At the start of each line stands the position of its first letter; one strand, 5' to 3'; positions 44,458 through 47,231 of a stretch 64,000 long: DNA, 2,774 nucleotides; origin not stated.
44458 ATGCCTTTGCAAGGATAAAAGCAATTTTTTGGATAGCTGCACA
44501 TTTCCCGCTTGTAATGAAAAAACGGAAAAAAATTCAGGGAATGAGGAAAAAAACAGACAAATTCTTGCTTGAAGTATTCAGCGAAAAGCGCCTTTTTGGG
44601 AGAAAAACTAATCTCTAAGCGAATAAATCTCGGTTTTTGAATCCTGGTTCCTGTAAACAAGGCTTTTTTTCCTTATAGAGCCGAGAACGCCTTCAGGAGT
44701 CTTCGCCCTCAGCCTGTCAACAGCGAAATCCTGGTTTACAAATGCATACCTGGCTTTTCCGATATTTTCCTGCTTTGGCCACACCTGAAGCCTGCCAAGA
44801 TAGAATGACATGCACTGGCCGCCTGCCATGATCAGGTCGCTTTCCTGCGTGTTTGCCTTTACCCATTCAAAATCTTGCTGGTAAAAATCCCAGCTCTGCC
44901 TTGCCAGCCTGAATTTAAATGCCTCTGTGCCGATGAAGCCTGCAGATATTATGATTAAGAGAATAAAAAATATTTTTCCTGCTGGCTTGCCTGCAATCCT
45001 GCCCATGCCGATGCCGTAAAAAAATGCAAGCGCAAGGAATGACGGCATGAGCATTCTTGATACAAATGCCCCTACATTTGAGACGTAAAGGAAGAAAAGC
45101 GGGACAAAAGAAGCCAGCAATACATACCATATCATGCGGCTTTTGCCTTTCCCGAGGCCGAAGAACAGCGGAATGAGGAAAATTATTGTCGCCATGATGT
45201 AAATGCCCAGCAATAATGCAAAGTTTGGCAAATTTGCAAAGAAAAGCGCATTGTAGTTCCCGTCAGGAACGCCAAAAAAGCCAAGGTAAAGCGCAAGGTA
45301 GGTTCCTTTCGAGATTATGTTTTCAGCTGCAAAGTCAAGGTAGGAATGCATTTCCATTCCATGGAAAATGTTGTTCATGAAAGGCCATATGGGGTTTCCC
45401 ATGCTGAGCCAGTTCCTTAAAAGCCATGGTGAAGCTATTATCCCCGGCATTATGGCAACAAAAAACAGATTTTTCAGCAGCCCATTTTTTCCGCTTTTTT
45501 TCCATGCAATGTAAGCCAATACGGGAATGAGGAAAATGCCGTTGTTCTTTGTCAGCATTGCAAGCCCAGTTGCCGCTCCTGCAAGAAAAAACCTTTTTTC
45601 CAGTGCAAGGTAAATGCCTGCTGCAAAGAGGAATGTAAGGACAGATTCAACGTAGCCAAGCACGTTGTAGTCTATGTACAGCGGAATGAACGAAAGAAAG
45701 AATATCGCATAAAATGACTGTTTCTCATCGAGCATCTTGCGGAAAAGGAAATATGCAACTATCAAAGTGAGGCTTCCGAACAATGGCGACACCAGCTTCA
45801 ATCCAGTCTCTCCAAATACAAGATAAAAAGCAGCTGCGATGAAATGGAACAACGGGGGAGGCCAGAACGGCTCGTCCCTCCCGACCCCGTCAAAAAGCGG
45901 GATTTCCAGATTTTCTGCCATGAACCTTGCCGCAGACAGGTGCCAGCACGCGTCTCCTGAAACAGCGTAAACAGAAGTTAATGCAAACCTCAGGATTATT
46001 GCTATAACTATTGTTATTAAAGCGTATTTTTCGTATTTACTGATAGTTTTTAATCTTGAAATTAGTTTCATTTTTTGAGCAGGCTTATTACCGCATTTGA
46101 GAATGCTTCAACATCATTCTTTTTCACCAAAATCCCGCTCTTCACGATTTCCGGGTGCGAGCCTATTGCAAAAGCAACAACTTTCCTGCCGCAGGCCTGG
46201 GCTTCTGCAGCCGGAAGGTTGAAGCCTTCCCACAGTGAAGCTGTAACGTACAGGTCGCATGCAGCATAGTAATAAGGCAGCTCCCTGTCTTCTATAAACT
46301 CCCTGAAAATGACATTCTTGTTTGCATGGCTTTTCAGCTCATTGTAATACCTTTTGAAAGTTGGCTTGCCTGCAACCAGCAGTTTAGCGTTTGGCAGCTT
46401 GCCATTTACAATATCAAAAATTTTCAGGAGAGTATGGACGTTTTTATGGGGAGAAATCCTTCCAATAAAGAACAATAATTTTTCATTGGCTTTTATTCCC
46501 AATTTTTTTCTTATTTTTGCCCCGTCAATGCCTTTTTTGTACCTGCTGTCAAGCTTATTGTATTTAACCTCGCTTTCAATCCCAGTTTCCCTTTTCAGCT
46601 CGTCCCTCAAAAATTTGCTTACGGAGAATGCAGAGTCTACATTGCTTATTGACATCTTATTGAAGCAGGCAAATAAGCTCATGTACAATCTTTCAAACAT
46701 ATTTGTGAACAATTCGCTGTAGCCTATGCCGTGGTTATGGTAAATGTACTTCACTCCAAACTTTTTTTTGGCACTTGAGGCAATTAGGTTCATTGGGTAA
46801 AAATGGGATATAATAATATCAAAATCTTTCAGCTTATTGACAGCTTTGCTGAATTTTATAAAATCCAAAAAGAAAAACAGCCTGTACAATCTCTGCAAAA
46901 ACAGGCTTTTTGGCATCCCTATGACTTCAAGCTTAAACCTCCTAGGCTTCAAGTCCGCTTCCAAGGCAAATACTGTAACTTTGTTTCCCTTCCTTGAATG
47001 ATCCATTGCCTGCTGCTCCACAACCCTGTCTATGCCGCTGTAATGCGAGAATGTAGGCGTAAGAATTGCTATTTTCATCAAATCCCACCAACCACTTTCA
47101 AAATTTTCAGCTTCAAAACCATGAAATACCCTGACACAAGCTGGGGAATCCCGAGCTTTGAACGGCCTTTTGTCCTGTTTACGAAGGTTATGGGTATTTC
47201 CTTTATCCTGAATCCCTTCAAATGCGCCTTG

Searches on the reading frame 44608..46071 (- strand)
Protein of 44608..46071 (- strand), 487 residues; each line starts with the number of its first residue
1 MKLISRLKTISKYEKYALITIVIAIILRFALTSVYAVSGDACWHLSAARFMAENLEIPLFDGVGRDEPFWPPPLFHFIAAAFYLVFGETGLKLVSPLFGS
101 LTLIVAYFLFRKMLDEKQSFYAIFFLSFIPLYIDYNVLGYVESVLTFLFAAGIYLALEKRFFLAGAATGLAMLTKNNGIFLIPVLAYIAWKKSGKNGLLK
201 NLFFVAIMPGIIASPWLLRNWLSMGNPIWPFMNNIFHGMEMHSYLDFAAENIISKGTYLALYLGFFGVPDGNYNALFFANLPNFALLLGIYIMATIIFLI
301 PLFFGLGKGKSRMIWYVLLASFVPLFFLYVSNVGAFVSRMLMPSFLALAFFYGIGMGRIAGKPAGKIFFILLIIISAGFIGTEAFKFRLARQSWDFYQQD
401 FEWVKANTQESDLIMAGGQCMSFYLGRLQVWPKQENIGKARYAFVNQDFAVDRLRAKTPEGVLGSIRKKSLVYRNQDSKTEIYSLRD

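Call 3: search_protein_families(library=pfam, proteins=[window:44608-46071:-], max_evalue=1)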
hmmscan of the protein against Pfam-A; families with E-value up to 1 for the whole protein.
window:44608-46071:- (487 aa): 2 families
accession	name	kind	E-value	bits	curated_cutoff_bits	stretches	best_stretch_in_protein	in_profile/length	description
PF13231.12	PMT_2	-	2.8e-14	54.1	26.1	1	72-217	3-158/160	Dolichyl-phosphate-mannose-protein mannosyltransferase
PF09594.16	GT87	-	0.00056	20.2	25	1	70-219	12-147/237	Glycosyltransferase family 87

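Call 4: search_protein_families(library=ncbifam, proteins=[window:44608-46071:-], max_evalue=1)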
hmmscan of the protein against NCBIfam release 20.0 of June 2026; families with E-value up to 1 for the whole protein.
window:44608-46071:- (487 aa): 4 families
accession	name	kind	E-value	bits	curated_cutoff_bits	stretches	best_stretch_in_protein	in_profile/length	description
NF046093.1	AZOBR_p60025_fam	subfamily_domain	1.9e-08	33.8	150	1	77-208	99-229/232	AZOBR_p60025 family cell surface glycopolymer formation protein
NF047440.1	LA3751_2_3_fam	subfamily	2.4e-06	26.6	200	1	72-379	82-381/460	LA_3751/LA_3752 family putative glycosyltransferase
TIGR03663.1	TIGR03663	subfamily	4.8e-05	22.6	126.25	1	19-182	6-170/435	flippase activity-associated protein Agl23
TIGR04154.1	archaeo_STT3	subfamily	0.0026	16.1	450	1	72-142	70-150/831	oligosaccharyl transferase, archaeosortase A system-associated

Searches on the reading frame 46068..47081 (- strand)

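Call 29: search_protein_families(library=pfam, proteins=[window:46068-47081:-], max_evalue=0.001)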
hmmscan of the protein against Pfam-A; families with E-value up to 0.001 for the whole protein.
window:46068-47081:- (337 aa): 5 families
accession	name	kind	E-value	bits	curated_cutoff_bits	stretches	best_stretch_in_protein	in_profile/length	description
PF00534.26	Glycos_transf_1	-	1.5e-33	116.2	26.4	1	189-336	4-157/172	Glycosyl transferases group 1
PF13692.12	Glyco_trans_1_4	-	5.9e-29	101.6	27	1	201-336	2-141/142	Glycosyl transferases group 1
PF13439.12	Glyco_transf_4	-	5.4e-14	53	28.5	1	15-170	2-156/170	Glycosyltransferase Family 4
PF13579.12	Glyco_trans_4_4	-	2.4e-07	31.7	29.7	1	16-169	2-148/158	Glycosyl transferase 4-like domain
PF20706.3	GT4-conflict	-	0.00014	21.4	26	1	151-298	150-305/385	Family 4 Glycosyltransferase in conflict systems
